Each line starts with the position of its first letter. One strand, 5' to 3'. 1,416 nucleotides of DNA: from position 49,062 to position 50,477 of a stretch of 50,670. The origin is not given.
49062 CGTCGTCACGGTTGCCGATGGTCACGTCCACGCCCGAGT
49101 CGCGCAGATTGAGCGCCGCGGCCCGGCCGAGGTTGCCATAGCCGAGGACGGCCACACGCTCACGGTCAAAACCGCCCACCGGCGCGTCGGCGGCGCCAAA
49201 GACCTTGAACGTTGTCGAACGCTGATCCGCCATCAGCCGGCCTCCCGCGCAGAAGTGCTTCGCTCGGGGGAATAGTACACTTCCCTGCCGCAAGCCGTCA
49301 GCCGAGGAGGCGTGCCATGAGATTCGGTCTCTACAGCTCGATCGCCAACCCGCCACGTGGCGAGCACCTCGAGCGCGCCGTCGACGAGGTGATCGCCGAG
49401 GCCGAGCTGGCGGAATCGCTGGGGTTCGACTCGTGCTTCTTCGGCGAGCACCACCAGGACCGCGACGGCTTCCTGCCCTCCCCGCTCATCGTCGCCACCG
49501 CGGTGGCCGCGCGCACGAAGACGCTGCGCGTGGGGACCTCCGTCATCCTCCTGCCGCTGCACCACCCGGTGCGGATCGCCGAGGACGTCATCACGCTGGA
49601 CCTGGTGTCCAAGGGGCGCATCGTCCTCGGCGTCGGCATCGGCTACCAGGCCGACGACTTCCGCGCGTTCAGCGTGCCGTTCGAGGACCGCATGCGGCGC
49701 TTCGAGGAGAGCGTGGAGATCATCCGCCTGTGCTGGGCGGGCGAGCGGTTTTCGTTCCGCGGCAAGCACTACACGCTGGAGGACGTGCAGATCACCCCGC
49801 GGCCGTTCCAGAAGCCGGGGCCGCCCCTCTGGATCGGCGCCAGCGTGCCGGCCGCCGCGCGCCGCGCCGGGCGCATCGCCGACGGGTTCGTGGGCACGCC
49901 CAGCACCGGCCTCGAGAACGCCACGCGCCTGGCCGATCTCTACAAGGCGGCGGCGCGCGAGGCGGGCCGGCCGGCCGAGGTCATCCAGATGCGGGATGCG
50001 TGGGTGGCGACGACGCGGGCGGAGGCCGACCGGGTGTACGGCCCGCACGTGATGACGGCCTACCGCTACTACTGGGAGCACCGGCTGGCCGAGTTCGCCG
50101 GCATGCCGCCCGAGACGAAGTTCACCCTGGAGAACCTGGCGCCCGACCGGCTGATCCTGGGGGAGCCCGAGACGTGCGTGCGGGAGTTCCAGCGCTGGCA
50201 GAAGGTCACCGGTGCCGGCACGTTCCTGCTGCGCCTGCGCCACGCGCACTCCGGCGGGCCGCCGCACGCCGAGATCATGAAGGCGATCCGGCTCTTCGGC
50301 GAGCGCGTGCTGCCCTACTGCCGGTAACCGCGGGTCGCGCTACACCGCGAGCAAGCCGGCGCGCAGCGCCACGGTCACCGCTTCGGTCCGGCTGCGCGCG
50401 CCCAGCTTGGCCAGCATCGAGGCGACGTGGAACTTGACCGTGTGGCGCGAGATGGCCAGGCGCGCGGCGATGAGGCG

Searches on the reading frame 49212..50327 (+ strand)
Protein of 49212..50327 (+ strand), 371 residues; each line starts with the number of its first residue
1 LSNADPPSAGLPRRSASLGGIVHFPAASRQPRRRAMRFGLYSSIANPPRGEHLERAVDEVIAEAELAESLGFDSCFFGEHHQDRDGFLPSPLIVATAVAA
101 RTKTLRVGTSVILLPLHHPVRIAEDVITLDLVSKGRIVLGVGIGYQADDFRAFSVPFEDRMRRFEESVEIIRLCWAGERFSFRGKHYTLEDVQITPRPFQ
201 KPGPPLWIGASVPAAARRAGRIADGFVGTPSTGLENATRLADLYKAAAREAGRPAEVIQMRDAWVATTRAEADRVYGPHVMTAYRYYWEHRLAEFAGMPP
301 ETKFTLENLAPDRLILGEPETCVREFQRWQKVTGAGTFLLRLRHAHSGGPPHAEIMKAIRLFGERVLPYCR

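Call 59: search_protein_families(library=pfam, proteins=[window:49212-50327:+], max_evalue=0.00001)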
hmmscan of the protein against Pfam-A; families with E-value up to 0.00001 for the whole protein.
window:49212-50327:+ (371 aa): 1 family
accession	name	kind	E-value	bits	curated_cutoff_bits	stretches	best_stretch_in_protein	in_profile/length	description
PF00296.26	Bac_luciferase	-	5.1e-72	243.3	27.9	1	36-331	1-309/314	Luciferase-like monooxygenase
